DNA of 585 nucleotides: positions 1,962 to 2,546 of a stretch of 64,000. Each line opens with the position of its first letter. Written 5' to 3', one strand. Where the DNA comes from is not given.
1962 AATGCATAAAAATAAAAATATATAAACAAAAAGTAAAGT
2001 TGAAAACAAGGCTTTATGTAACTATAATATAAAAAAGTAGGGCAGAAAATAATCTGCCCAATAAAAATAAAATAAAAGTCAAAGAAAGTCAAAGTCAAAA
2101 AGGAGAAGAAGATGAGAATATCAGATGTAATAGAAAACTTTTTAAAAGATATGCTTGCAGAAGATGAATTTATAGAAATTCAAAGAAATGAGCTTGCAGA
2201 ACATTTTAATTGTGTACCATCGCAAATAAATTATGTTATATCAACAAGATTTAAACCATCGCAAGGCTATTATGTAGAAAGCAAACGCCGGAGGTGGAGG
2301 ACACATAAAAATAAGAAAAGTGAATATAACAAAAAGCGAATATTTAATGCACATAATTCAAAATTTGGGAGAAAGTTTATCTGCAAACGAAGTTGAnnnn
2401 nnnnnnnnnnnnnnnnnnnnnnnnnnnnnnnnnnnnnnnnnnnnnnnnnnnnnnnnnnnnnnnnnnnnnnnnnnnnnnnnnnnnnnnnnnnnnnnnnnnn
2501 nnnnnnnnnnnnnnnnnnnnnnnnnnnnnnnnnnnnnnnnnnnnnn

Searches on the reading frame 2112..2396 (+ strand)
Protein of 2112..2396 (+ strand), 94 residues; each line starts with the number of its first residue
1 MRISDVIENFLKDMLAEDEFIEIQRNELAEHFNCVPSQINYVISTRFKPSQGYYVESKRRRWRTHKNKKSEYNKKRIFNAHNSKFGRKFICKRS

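Call 64: find_encoding_contigs(protein=window:2112-2396:+, flank=4500, max_places=10)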
Protein window:2112-2396:+ (94 aa): 24 contigs read that carry it; 10 places shown.
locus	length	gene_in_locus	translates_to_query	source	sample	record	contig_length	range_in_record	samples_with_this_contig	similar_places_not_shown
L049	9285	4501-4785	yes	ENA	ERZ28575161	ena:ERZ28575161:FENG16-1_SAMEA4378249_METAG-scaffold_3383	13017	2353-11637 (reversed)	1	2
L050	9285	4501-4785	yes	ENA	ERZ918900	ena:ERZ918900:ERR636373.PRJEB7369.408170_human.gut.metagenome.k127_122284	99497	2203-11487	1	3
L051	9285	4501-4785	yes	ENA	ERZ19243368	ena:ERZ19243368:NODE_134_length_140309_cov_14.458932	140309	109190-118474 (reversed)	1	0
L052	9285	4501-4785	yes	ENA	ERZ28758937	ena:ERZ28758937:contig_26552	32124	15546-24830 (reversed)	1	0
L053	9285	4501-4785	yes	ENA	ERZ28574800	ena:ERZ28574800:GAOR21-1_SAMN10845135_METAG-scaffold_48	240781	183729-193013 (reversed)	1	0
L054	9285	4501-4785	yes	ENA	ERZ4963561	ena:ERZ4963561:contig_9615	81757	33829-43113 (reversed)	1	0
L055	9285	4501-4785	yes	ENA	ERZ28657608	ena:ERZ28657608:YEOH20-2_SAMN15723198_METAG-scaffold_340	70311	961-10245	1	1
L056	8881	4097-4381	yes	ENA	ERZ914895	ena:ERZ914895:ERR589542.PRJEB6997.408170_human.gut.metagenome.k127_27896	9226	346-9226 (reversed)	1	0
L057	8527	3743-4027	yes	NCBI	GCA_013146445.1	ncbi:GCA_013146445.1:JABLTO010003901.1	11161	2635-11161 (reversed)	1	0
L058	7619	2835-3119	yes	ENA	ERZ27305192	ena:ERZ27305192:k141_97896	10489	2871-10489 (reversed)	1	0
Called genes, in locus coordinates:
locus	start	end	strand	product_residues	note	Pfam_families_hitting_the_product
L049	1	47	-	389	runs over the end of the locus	-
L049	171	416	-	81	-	-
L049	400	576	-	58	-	-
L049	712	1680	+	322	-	PF00753:Lactamase_B, PF23023:Anti-Pycsar_Apyc1 (weak), PF12706:Lactamase_B_2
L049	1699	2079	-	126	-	PF11213:DUF3006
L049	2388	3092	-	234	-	PF04239:DUF421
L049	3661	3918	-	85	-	-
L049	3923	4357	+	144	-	-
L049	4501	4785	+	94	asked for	PF05848:CtsR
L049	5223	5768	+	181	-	PF02151:UVR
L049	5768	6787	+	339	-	PF00217:ATP-gua_Ptrans, PF27454:McsB_C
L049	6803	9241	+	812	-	PF02861:Clp_N, PF23569:NBD_SMAX1, PF00004:AAA, PF17871:AAA_lid_9, PF00004:AAA, PF07724:AAA_2, PF07728:AAA_5, PF10431:ClpB_D2-small, +7 more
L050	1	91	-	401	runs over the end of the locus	PF01966:HD, PF13286:HD_assoc (faint)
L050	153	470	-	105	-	-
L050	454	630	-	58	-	-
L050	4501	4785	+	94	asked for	PF05848:CtsR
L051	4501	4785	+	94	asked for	PF05848:CtsR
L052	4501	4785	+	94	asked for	PF05848:CtsR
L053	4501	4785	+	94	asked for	PF05848:CtsR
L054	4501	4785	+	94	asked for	PF05848:CtsR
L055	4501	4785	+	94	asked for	PF05848:CtsR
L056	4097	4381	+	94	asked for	PF05848:CtsR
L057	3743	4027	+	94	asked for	PF05848:CtsR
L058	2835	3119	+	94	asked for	PF05848:CtsR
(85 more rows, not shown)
